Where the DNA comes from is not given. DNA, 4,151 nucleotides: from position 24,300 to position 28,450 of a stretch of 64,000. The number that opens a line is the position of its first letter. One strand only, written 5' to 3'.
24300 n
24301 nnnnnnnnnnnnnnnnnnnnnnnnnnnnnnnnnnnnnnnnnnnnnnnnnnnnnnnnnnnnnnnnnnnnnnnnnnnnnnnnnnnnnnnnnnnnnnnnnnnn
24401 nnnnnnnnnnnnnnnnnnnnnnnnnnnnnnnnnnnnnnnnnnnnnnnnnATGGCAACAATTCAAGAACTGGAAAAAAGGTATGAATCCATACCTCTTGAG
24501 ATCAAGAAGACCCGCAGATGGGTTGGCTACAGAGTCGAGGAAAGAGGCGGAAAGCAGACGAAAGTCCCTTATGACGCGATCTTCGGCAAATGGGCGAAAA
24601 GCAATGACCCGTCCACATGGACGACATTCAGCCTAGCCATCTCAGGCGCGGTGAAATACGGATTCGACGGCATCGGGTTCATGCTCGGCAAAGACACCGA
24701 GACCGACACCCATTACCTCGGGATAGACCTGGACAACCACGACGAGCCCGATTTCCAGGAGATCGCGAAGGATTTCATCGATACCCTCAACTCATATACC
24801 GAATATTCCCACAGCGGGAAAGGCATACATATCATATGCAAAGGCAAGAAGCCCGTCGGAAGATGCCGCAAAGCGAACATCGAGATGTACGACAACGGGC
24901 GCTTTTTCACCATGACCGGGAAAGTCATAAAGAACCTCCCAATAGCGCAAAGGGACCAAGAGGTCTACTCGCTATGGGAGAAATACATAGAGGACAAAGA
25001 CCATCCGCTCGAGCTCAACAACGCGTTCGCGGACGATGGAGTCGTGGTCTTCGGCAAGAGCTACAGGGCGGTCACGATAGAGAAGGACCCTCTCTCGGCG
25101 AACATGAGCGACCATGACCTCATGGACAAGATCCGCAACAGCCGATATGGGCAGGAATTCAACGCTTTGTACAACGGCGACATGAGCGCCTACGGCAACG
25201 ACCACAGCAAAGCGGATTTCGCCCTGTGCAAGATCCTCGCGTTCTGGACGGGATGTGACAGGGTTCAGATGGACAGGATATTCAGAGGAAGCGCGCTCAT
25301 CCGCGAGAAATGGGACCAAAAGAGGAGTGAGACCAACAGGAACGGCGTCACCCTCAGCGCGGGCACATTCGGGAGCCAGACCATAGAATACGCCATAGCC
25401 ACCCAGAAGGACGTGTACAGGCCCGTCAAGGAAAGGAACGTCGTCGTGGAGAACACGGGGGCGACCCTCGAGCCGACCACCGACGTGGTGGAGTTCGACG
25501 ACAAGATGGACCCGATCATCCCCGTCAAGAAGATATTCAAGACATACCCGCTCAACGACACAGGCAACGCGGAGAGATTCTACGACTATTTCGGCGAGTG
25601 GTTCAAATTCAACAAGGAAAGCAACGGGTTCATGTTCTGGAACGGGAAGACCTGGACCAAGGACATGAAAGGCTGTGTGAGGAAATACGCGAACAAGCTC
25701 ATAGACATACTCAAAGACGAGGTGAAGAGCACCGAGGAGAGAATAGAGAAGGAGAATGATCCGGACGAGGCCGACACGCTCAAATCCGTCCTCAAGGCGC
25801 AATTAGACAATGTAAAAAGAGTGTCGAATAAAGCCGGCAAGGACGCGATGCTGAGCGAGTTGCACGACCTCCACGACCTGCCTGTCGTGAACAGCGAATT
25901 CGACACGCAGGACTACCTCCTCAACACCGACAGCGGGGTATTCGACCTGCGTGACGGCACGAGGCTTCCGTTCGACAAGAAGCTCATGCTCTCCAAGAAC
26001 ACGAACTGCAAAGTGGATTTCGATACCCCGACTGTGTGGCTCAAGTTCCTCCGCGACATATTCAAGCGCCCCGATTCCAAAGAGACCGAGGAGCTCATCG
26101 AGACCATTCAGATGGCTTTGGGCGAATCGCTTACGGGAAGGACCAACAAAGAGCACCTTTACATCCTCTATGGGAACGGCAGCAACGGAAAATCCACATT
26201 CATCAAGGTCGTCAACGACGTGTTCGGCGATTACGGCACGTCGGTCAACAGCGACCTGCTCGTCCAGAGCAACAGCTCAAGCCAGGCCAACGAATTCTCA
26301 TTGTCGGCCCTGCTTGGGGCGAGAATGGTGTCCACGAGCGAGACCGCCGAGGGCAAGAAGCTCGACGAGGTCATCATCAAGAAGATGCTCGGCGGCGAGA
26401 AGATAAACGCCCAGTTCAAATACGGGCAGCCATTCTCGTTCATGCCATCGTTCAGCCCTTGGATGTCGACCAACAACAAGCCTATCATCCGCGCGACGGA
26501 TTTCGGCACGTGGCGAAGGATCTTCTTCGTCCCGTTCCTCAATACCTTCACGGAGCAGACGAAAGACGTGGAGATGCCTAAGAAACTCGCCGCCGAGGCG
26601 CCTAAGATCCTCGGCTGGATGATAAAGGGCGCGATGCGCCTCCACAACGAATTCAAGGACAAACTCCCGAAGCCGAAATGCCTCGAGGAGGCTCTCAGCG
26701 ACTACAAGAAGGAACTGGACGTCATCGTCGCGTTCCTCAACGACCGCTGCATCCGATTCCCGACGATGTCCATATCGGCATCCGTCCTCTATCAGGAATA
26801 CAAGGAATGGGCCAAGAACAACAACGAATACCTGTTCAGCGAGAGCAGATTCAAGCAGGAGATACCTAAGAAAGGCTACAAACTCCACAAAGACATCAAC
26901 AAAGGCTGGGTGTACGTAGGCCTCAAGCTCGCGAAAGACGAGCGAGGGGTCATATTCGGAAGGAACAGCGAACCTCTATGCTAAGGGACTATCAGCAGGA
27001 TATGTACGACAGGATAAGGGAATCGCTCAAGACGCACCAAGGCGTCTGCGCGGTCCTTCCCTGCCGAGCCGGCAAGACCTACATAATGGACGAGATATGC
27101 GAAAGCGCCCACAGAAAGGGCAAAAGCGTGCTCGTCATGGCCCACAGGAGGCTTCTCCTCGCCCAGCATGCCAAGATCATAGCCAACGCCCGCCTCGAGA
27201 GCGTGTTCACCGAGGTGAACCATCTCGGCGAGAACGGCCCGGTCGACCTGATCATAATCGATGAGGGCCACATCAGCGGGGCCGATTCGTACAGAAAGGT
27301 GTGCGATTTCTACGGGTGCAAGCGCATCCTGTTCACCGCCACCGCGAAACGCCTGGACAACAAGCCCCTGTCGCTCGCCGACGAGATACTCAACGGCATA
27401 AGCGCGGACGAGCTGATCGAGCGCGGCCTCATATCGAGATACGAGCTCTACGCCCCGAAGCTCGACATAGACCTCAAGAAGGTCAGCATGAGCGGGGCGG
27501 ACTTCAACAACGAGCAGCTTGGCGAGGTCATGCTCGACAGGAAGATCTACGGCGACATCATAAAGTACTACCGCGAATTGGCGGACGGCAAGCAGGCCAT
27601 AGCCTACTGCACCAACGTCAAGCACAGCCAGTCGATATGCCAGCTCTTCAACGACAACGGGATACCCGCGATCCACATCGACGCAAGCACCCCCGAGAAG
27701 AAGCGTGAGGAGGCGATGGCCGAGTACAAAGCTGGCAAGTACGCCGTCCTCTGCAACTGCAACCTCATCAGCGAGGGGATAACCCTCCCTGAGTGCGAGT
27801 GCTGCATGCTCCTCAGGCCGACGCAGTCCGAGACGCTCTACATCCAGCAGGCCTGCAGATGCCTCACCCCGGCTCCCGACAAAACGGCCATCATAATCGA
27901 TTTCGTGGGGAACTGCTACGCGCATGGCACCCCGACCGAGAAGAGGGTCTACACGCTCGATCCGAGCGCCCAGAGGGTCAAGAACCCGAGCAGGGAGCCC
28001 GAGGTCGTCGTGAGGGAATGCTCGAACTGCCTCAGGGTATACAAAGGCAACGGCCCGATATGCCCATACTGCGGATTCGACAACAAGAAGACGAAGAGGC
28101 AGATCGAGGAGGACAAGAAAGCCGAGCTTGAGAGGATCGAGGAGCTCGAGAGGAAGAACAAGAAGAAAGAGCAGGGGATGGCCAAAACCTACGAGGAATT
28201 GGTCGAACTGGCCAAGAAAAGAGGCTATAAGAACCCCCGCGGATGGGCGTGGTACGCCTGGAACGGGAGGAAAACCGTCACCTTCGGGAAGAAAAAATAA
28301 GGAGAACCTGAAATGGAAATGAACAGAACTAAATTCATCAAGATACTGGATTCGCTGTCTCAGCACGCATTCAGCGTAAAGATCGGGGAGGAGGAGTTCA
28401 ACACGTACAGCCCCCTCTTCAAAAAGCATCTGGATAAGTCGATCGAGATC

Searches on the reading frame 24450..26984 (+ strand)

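Call 13: search_protein_families(library=phrogs, proteins=[window:24450-26984:+], max_evalue=0.001)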
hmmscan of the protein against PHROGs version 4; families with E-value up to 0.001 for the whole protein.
window:24450-26984:+ (844 aa): 15 families
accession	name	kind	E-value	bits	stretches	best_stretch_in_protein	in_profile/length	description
phrog_1829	-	DNA, RNA and nucleotide metabolism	2.3e-195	652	1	10-833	2-761/772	DNA primase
phrog_1156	-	DNA, RNA and nucleotide metabolism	4.3e-92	311.1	1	286-834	285-832/855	DNA primase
phrog_6088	-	DNA, RNA and nucleotide metabolism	4.3e-85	287.7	1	347-830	311-766/772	DNA primase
phrog_13901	-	DNA, RNA and nucleotide metabolism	1.6e-78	265.3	1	6-325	3-301/341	DNA primase/helicase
phrog_1883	-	DNA, RNA and nucleotide metabolism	6.3e-75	253.9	1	368-831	274-751/756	DNA helicase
phrog_2478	-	DNA, RNA and nucleotide metabolism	2.8e-69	235.1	1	364-831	401-844/854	DNA polymerase/primase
phrog_864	-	DNA, RNA and nucleotide metabolism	9.3e-68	230.6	1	364-829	206-627/1064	DNA primase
phrog_16950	-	DNA, RNA and nucleotide metabolism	1.8e-53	182.7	1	364-814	361-815/843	DNA primase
phrog_3022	-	DNA, RNA and nucleotide metabolism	4.8e-44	151.9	1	9-293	4-280/788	DNA primase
phrog_7601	-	unknown function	2.3e-43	149.6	1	550-836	2-280/289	-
phrog_8643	-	DNA, RNA and nucleotide metabolism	3e-20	73.8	1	12-162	35-173/179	DNA polymerase/primase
phrog_16213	-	DNA, RNA and nucleotide metabolism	1.7e-15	57.3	1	489-767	314-584/732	DNA primase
phrog_15962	-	DNA, RNA and nucleotide metabolism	1.1e-13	51.4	1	20-161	37-189/835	DNA primase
phrog_35045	-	DNA, RNA and nucleotide metabolism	2e-10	40.6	1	52-315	51-325/826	DNA primase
phrog_4210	-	DNA, RNA and nucleotide metabolism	1.5e-09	37.2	1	548-720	155-324/1304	DNA polymerase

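Call 14: search_protein_families(library=pfam, proteins=[window:24450-26984:+], max_evalue=0.001)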
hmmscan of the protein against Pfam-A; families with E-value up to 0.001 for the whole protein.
window:24450-26984:+ (844 aa): 4 families
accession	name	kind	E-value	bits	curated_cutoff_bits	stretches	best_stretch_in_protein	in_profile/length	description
PF22763.1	NrS1-1_pol-like_HBD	-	7.6e-24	83.8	27.9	1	252-325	1-64/64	NrS-1 polymerase HBD domain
PF08706.16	D5_N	-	4.6e-21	76.1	22.4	1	374-538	1-144/145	D5 N terminal like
PF19263.5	DUF5906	-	7.7e-11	43.1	27.6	1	573-690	1-114/114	Family of unknown function (DUF5906)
PF03288.22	Pox_D5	-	3.2e-07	31.2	21.4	1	755-809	2-57/86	Poxvirus D5 protein-like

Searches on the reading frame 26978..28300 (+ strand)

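Call 13: search_protein_families(library=phrogs, proteins=[window:26978-28300:+], max_evalue=0.001)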
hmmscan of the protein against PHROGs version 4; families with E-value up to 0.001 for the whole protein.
window:26978-28300:+ (440 aa): 2 families
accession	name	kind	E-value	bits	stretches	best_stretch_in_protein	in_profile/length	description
phrog_16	-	DNA, RNA and nucleotide metabolism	1.6e-84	285.8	1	2-412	273-682/986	DNA helicase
phrog_9690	-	DNA, RNA and nucleotide metabolism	2.9e-10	40.7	1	92-335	44-290/306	DNA helicase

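Call 14: search_protein_families(library=pfam, proteins=[window:26978-28300:+], max_evalue=0.001)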
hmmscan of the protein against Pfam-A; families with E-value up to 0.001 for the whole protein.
window:26978-28300:+ (440 aa): 2 families
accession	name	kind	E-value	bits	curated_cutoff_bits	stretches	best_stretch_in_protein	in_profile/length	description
PF00271.37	Helicase_C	-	1.5e-16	61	23.5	1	198-295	10-106/110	Helicase conserved C-terminal domain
PF04851.21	ResIII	-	1.3e-15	58.2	22.5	2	2-68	4-73/164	Type III restriction enzyme, res subunit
